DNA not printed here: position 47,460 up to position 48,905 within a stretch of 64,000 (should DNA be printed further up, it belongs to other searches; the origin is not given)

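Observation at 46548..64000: Duplicated module: secreted FmdE-domain protein + SAM methyltransferase + FecB-type binding protein + FecCD/FecE importer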

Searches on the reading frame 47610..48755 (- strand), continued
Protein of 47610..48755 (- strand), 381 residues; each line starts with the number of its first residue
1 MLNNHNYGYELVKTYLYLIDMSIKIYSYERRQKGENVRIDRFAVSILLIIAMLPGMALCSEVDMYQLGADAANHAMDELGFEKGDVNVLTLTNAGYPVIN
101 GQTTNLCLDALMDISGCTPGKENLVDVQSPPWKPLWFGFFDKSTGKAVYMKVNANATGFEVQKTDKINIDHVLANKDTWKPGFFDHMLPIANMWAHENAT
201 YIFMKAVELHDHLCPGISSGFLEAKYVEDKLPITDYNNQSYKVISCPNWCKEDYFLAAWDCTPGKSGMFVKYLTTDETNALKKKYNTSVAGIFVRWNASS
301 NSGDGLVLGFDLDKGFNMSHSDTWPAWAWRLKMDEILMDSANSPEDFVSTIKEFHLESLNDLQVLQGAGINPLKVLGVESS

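Call 36: find_encoding_contigs(protein=P0103, flank=10000, max_places=1)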
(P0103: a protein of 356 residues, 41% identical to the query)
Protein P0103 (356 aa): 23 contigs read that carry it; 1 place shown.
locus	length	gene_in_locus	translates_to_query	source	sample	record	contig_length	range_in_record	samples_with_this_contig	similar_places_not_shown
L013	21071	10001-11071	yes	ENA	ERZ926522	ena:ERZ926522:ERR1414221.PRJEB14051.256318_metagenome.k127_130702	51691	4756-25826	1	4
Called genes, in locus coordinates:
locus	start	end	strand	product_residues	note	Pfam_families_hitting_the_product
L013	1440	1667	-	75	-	PF07927:HicA_toxin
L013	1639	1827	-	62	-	-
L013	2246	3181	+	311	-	-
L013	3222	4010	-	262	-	PF02463:SMC_N (faint), PF13476:AAA_23 (weak), PF00005:ABC_tran, PF13304:AAA_21 (weak)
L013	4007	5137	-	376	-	PF01032:FecCD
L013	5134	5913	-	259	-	PF01145:Band_7, PF13421:Band_7_1 (faint)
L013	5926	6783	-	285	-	PF00398:RrnaAD (weak), PF01209:Ubie_methyltran (faint), PF13489:Methyltransf_23 (faint), PF05175:MTS (weak), PF13649:Methyltransf_25, PF13847:Methyltransf_31, PF08241:Methyltransf_11, PF08242:Methyltransf_12 (weak)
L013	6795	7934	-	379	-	PF01497:Peripla_BP_2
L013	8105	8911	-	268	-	PF01061:ABC2_membrane, PF12698:ABC2_membrane_3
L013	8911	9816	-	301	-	PF00005:ABC_tran, PF13304:AAA_21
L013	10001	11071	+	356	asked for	PF02663:FmdE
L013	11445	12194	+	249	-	PF00142:Fer4_NifH (weak), PF01583:APS_kinase (faint), PF01656:CbiA, PF02374:ArsA_ATPase (weak), PF10609:ParA (weak), PF13614:AAA_31 (weak)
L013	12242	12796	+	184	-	PF01613:Flavin_Reduct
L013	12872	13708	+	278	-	PF13489:Methyltransf_23, PF00398:RrnaAD (weak), PF02527:GidB (weak), PF08241:Methyltransf_11 (weak), PF08242:Methyltransf_12, PF13649:Methyltransf_25, PF13847:Methyltransf_31 (weak)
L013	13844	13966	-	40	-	-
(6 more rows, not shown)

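Call 37: find_encoding_contigs(protein=P0066, flank=10000, max_places=1)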
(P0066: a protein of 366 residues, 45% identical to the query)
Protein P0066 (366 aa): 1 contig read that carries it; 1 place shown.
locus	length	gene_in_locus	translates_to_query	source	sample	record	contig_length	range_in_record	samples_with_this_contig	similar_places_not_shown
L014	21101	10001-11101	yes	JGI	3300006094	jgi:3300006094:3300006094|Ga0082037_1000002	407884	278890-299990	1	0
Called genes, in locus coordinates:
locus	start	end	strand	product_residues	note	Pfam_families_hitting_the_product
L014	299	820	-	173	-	PF01613:Flavin_Reduct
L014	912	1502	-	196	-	-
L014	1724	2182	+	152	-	-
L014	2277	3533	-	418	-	PF04587:ADP_PFK_GK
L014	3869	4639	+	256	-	PF09997:DUF2238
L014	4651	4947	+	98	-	-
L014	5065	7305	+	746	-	PF00270:DEAD, PF04851:ResIII, PF21210:RNA_helicase_helical, PF00271:Helicase_C, PF02732:ERCC4, PF12826:HHH_2, PF14520:HHH_5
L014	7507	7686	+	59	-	PF23477:zf_Tbcl_2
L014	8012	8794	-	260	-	-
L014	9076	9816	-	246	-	PF12706:Lactamase_B_2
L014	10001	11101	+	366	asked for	PF02663:FmdE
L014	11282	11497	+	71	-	PF00403:HMA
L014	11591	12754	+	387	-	PF07690:MFS_1, PF00083:Sugar_tr, PF07690:MFS_1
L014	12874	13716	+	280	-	PF13489:Methyltransf_23, PF00398:RrnaAD, PF02527:GidB (weak), PF13847:Methyltransf_31, PF08241:Methyltransf_11 (weak), PF08242:Methyltransf_12, PF13649:Methyltransf_25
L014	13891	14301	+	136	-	-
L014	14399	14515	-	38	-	-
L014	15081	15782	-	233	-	-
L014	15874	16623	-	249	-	-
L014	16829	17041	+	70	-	-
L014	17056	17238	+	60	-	-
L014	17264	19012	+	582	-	-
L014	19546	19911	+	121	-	PF00072:Response_reg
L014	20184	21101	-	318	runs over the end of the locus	PF17200:sCache_2, PF08269:dCache_2, PF17200:sCache_2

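Call 38: find_encoding_contigs(protein=P0064, flank=10000, max_places=1)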
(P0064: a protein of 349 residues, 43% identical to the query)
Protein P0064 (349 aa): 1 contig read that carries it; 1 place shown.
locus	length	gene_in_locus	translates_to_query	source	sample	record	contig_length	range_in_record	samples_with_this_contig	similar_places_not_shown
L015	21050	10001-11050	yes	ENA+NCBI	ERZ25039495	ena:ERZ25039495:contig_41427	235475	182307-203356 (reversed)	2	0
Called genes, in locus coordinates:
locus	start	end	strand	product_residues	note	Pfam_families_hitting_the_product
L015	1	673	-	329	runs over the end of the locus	PF01891:CbiM, PF13190:PDGLE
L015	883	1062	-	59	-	-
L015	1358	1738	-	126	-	-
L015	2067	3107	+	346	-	PF02663:FmdE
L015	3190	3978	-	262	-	PF13476:AAA_23 (weak), PF00005:ABC_tran, PF02463:SMC_N (weak), PF09818:ABC_ATPase (faint), PF13555:AAA_29 (faint), PF13304:AAA_21 (weak)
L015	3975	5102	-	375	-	PF01032:FecCD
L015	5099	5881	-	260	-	PF01145:Band_7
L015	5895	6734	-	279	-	PF05175:MTS (weak), PF13847:Methyltransf_31, PF08241:Methyltransf_11, PF08242:Methyltransf_12, PF13649:Methyltransf_25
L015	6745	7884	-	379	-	PF01497:Peripla_BP_2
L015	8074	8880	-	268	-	PF01061:ABC2_membrane, PF12698:ABC2_membrane_3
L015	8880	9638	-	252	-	PF00005:ABC_tran, PF13304:AAA_21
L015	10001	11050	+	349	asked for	PF02663:FmdE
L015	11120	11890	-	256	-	PF01061:ABC2_membrane, PF12698:ABC2_membrane_3, PF12679:ABC2_membrane_2 (weak)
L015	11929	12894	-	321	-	PF00005:ABC_tran, PF13304:AAA_21 (faint), PF13732:DrrA1-3_C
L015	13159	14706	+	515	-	PF00496:SBP_bac_5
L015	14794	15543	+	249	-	PF00142:Fer4_NifH (weak), PF01583:APS_kinase (weak), PF01656:CbiA, PF02374:ArsA_ATPase (weak), PF10609:ParA (weak), PF13614:AAA_31 (weak)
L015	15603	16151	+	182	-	PF01613:Flavin_Reduct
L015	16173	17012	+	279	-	PF13489:Methyltransf_23, PF00398:RrnaAD (weak), PF02527:GidB (weak), PF13847:Methyltransf_31 (weak), PF08241:Methyltransf_11 (weak), PF08242:Methyltransf_12, PF13649:Methyltransf_25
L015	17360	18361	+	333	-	PF14104:DUF4277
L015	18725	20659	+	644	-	PF00122:E1-E2_ATPase, PF00702:Hydrolase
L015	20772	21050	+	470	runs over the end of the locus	-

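Call 49: search_protein_families(library=ncbifam, proteins=[L012:11159-11908:+, L012:11934-12518:+, L012:12538-13410:+, L012:13678-15237:+, L012:15398-15865:+, L002:5232-6437:+, L002:4435-5208:+, L012:19595-19813:+, L008:15074-15859:+], max_evalue=0.00001)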
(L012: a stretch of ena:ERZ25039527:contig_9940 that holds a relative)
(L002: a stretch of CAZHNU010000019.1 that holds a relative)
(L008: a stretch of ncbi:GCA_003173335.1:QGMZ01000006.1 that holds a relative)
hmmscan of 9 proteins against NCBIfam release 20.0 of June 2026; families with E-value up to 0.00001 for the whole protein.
L012:11159-11908:+ (249 aa): 11 families
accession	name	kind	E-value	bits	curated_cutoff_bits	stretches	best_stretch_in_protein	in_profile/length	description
TIGR01969.1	minD_arch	subfamily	5.3e-16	58.5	201.75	2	127-233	99-210/251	cell division ATPase MinD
TIGR01968.1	minD_bact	equivalog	1.6e-13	50.6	212.9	1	3-37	5-39/261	septum site-determining protein MinD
NF041546.1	ParA_partition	equivalog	8.2e-12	45.1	180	1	5-38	5-38/203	ParA family partition ATPase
TIGR03371.1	cellulose_yhjQ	equivalog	1.4e-09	37.8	157.85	1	3-51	4-52/246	cellulose biosynthesis protein BcsQ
NF041136.1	MrpORP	equivalog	4.1e-08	32.9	450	1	3-49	9-55/365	iron-sulfur cluster carrier protein MrpORP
TIGR03815.1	CpaE_hom_Actino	equivalog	3.1e-07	29.9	154.45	1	4-246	116-336/340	septum site-determining protein Ssd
NF010461.0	PRK13886.1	subfamily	6e-07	29.1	360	1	2-47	5-52/241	conjugal transfer protein TraL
NF053622.1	ATPseBagAMYCTU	equivalog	9.5e-07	28.5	400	1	4-38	11-45/325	ATPase BagA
TIGR00345.1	GET3_arsA_TRC40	subfamily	2e-06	27.5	135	1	5-37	2-34/299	TRC40/GET3/ArsA family transport-energizing ATPase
NF047398.1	AAA_KGGVGR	domain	2.7e-06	27.8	90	0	8-48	11-51/190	KGGVGR-motif variant AAA ATPase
NF008079.0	PRK10818.1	equivalog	3.9e-06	26.4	508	0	3-39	6-42/270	septum site-determining protein MinD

L012:11934-12518:+ (194 aa): 0 families

L012:12538-13410:+ (290 aa): 8 families
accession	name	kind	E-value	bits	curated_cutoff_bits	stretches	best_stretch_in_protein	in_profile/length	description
NF043040.1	corrin_prot_MT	hypoth_equivalog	9.8e-11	41.5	180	1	64-145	40-121/216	corrinoid protein-associated methyltransferase CpaM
TIGR02469.1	CbiT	equivalog_domain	4e-09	36.8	78.3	1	62-163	16-118/124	precorrin-6Y C5,15-methyltransferase (decarboxylating) subunit CbiT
NF041820.1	daptide_MTase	equivalog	9.1e-07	28.6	175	1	43-113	15-84/243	daptide-type RiPP biosynthesis methyltransferase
TIGR00138.1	rsmG_gidB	equivalog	1e-06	28.5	99.5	1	65-155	45-132/183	16S rRNA (guanine(527)-N(7))-methyltransferase RsmG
TIGR01983.1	UbiG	equivalog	2e-06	27.3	102.95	1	63-141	47-123/228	bifunctional 2-polyprenyl-6-hydroxyphenol methylase/3-demethylubiquinol 3-O-methyltransferase UbiG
NF000499.2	Erm23S_rRNA_broad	equivalog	4.5e-06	26.2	212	1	54-120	12-76/244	23S ribosomal RNA methyltransferase Erm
NF005640.0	PRK07402.1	equivalog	5.6e-06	26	219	1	62-163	40-141/200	precorrin-6Y C5,15-methyltransferase subunit CbiT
TIGR01444.1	fkbM_fam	subfamily_domain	9.6e-06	26.1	37.7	0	69-119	2-54/143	FkbM family methyltransferase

L012:13678-15237:+ (519 aa): 10 families
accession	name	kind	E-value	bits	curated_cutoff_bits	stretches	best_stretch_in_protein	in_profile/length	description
TIGR02294.1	nickel_nikA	equivalog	1.8e-47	162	393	1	60-476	32-463/501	nickel ABC transporter substrate-binding protein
NF047575.1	opine_bind_CntA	exception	2e-46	158.6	800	1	60-475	62-494/535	staphylopine-dependent metal ABC transporter substrate-binding lipoprotein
NF045467.1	Opp4A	equivalog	1.9e-43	148.6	650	1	62-498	65-540/556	oligopeptide ABC transporter substrate-binding protein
NF045468.1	Opp5A_nikA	equivalog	9.1e-37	126.7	600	1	63-500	44-473/488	nickel ABC transporter substrate-binding protein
NF043070.1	DppA_dipep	equivalog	1.3e-30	106.5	1005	1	75-495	74-515/535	dipeptide ABC transporter periplasmic-binding protein DppA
NF011689.0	PRK15109.1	equivalog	3e-29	102.1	560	1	75-485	79-509/547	ABC transporter substrate-binding protein SapA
NF011942.0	PRK15413.1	equivalog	6e-29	101.1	594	1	77-491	73-488/512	glutathione ABC transporter substrate-binding protein GsiB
TIGR04028.1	SBP_KPN_01854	hypoth_equivalog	4.5e-27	94.8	468.5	1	61-495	28-489/509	TIGR04028 family ABC transporter substrate-binding protein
NF011684.0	PRK15104.1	equivalog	7.6e-25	87.6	947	1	63-488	69-513/543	oligopeptide ABC transporter substrate-binding protein OppA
NF007287.0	PRK09755.1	equivalog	8.5e-24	84.3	1098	1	63-487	63-504/535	ABC transporter substrate-binding protein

L012:15398-15865:+ (155 aa): 1 family
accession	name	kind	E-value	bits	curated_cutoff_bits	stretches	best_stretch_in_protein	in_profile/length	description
TIGR00104.1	tRNA_TsaA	equivalog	8.1e-49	165.5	93.25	1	10-147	1-142/143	tRNA (N6-threonylcarbamoyladenosine(37)-N6)-methyltransferase TrmO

L002:5232-6437:+ (401 aa): 21 families
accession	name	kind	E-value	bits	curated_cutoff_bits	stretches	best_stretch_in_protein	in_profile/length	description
TIGR00104.1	tRNA_TsaA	equivalog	1.5e-28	99.7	93.25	1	250-370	25-134/143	tRNA (N6-threonylcarbamoyladenosine(37)-N6)-methyltransferase TrmO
NF008823.0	PRK11873.1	subfamily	5.1e-17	62.2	263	1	46-159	74-183/272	arsenite methyltransferase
NF047649.1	MTase_UXPK_star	exception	1.3e-14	53.9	460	1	46-157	74-181/283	methyltransferase/UXPK-star double selenoprotein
NF001240.0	PRK00216.1-1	equivalog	6.2e-14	51.6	378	1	45-163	59-174/251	bifunctional demethylmenaquinone methyltransferase/2-methoxy-6-polyprenyl-1,4-benzoquinol methylase UbiE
NF001244.0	PRK00216.1-5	equivalog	5.8e-12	45.4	216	1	41-166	40-162/236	bifunctional demethylmenaquinone methyltransferase/2-methoxy-6-polyprenyl-1,4-benzoquinol methylase UbiE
TIGR02752.1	MenG_heptapren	equivalog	7.1e-12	45.3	419.85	1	41-161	37-153/231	demethylmenaquinone methyltransferase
NF041537.1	ArsM_AhpD_UU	exception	1.1e-11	44.1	510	1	46-158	73-181/345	arsenite methyltransferase/AhpD domain selenoprotein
NF001243.0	PRK00216.1-4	equivalog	2.1e-11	43.6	235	1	41-161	39-155/237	demethylmenaquinone methyltransferase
NF052510.1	methyltran_MpqE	exception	2.9e-11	43.2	335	1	43-163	40-157/234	methyl-plastoquinone biosynthesis methyltransferase MpqE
NF045649.1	2X_seleno_MduS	exception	3.6e-11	42.6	380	1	50-155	42-145/338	methyltransferase domain-containing selenoprotein MduS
TIGR01934.1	MenG_MenH_UbiE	subfamily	3.1e-10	39.7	158.35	1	42-167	32-151/223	ubiquinone/menaquinone biosynthesis methyltransferase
NF040538.1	methyl_ArsM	equivalog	5.3e-10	39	500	0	47-87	59-99/356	arsinothricin biosynthesis methyltransferase ArsM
TIGR02469.1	CbiT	equivalog_domain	2.2e-09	37.6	78.3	1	40-157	10-120/124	precorrin-6Y C5,15-methyltransferase (decarboxylating) subunit CbiT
NF001556.0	PRK00377.1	equivalog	3.6e-09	36.7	238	1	42-94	33-85/198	cobalt-precorrin-6Y C(15)-methyltransferase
NF041536.1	ArsM_DUF2284_UU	exception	5e-09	35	575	1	47-158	74-181/459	arsenite methyltransferase/DUF2284 domain selenoprotein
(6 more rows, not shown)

L002:4435-5208:+ (257 aa): 0 families

L012:19595-19813:+ (72 aa): 5 families
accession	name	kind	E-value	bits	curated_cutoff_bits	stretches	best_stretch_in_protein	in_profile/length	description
NF002169.0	PRK01002.1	subfamily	2.9e-24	85.6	111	2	29-70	93-134/141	nickel responsive regulator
NF003381.0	PRK04460.1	equivalog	7e-20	71.5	105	1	30-71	93-134/139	nickel-responsive transcriptional regulator NikR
NF001884.0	PRK00630.1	subfamily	1.1e-13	51.5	119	1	30-70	102-142/148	nickel responsive regulator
NF002815.0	PRK02967.1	equivalog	2.8e-12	46.8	83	1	30-68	91-129/139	nickel-responsive transcriptional regulator NikR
TIGR02793.1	nikR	equivalog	1.1e-09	38.7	175.45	1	30-68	89-127/129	nickel-responsive transcriptional regulator NikR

L008:15074-15859:+ (261 aa): 8 families
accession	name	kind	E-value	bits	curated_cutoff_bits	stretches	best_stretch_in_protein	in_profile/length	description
TIGR03371.1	cellulose_yhjQ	equivalog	3.5e-13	49.6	157.85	1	10-44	9-43/246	cellulose biosynthesis protein BcsQ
NF041546.1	ParA_partition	equivalog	1e-11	44.8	180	1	10-41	7-38/203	ParA family partition ATPase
TIGR01969.1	minD_arch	subfamily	3.6e-11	42.7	201.75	1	7-53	5-51/251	cell division ATPase MinD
TIGR01968.1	minD_bact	equivalog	2.2e-08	33.8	212.9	0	8-47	7-46/261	septum site-determining protein MinD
TIGR03815.1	CpaE_hom_Actino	equivalog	1.7e-07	30.7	154.45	1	8-193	117-273/340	septum site-determining protein Ssd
NF041136.1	MrpORP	equivalog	1.9e-07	30.7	450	0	6-53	9-56/365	iron-sulfur cluster carrier protein MrpORP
NF010461.0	PRK13886.1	subfamily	2.2e-07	30.5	360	1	1-52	1-52/241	conjugal transfer protein TraL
NF047398.1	AAA_KGGVGR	domain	2.1e-06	28.2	90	1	10-157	10-156/190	KGGVGR-motif variant AAA ATPase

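Call 56: find_encoding_contigs(protein=P0004, flank=10000, max_places=1)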
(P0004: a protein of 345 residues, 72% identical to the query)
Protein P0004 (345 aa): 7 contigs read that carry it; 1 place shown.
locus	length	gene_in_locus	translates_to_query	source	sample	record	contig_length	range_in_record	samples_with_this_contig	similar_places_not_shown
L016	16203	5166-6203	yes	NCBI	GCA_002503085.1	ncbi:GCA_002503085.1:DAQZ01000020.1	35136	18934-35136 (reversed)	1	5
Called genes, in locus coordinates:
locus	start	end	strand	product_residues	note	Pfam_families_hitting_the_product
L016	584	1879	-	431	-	PF01497:Peripla_BP_2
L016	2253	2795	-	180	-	PF01613:Flavin_Reduct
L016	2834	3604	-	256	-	PF01061:ABC2_membrane, PF12679:ABC2_membrane_2 (weak), PF12698:ABC2_membrane_3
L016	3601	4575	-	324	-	PF00005:ABC_tran, PF13304:AAA_21 (faint), PF13732:DrrA1-3_C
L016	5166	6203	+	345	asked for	PF02663:FmdE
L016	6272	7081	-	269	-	-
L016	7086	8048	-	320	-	PF00586:AIRS, PF02769:AIRS_C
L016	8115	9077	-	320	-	-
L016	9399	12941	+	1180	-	PF00989:PAS, PF08447:PAS_3, PF08448:PAS_4, PF13426:PAS_9, PF08447:PAS_3, PF08448:PAS_4, PF13188:PAS_8, PF13426:PAS_9, +15 more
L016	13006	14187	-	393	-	PF07690:MFS_1, PF12832:MFS_1_like, PF06779:MFS_4 (weak), PF07690:MFS_1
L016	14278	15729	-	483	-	PF01554:MatE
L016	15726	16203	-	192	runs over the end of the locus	PF01022:HTH_5 (weak), PF12802:MarR_2, PF01047:MarR (weak)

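Call 57: find_encoding_contigs(protein=P0007, flank=10000, max_places=1)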
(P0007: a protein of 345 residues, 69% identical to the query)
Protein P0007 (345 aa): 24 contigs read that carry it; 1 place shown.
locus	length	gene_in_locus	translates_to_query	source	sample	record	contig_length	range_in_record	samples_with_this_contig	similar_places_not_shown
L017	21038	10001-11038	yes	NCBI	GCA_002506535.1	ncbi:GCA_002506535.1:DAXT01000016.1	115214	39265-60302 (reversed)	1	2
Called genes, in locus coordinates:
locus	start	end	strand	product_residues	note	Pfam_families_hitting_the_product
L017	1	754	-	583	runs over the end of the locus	PF00005:ABC_tran, PF02463:SMC_N (faint), PF13555:AAA_29 (faint), PF13304:AAA_21 (faint), PF13401:AAA_22 (faint), PF08352:oligo_HPY, PF00005:ABC_tran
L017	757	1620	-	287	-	PF12911:OppC_N, PF00528:BPD_transp_1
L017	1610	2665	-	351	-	PF19300:BPD_transp_1_N (faint), PF00528:BPD_transp_1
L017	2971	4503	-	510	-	PF00496:SBP_bac_5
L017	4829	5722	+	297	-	PF13489:Methyltransf_23, PF02527:GidB (weak), PF00398:RrnaAD (weak), PF13649:Methyltransf_25, PF13847:Methyltransf_31 (weak), PF08241:Methyltransf_11 (weak), PF08242:Methyltransf_12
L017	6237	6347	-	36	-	-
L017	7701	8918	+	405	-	-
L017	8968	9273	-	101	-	PF01061:ABC2_membrane, PF12698:ABC2_membrane_3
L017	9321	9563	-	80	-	-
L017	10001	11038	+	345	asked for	PF02663:FmdE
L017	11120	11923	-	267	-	-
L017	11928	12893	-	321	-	PF00586:AIRS, PF02769:AIRS_C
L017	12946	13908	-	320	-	-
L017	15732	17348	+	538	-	PF00989:PAS, PF08448:PAS_4 (weak), PF13426:PAS_9 (weak), PF13188:PAS_8 (weak), PF08448:PAS_4, PF13426:PAS_9, PF00512:HisKA, PF02518:HATPase_c, +1 more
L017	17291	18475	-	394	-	PF07690:MFS_1, PF12832:MFS_1_like (weak), PF05977:MFS_3 (faint), PF07690:MFS_1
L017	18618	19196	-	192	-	PF13545:HTH_Crp_2 (weak), PF09339:HTH_IclR (weak), PF01022:HTH_5 (weak), PF01047:MarR, PF12802:MarR_2, PF13412:HTH_24 (weak)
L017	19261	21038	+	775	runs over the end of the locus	PF03176:MMPL, PF02355:SecD_SecF_C, PF12349:Sterol-sensing (weak), PF03176:MMPL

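Call 61: search_protein_representatives(alignment_id=A1)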
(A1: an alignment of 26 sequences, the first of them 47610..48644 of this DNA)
Query: 26 sequences, 365 profile positions. Proteins with E-value up to 0.001 (for the whole library): 398; up to 1e-10: 242; up to 1e-30: 135. The best 150 are listed.
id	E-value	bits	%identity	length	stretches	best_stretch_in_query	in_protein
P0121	2.2e-226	767.3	-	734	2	8-365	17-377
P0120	1.2e-165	567.4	-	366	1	1-365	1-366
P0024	1.0e-155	534.7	-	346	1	1-365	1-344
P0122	1.2e-146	504.9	-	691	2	8-364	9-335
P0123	6.5e-140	482.7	-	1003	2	37-365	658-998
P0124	5.8e-137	473.0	-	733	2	28-338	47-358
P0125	1.6e-135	468.3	-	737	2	29-363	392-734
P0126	1.6e-132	458.4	-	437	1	5-365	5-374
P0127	2.5e-122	424.9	-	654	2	83-365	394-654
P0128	3.6e-121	421.1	-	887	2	5-364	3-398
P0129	1.8e-116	405.6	-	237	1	131-365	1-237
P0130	8.8e-112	390.2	-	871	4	8-363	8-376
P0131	4.1e-109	381.4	-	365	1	9-365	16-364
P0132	9.9e-104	363.7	-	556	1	24-364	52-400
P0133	2.3e-101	355.9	-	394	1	3-365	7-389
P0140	1.1e-81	291.1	-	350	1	26-364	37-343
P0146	1.2e-71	258.1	-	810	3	39-365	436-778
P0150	6.2e-69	249.2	-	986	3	26-304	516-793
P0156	8.2e-63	229.0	-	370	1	10-361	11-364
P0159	6.6e-62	226.1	-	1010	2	24-303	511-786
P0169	6.3e-59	216.3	-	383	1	7-364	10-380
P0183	7.1e-54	199.6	-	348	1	5-363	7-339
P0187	3.3e-52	194.1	-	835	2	23-359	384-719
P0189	1.4e-51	192.1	-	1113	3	25-301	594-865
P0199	1.4e-47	178.9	-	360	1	9-360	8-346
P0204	7.1e-47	176.6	-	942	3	26-351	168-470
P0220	1.3e-41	159.3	-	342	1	6-364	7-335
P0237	8.1e-37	143.5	-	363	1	7-360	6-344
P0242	3.1e-35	138.3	-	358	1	8-360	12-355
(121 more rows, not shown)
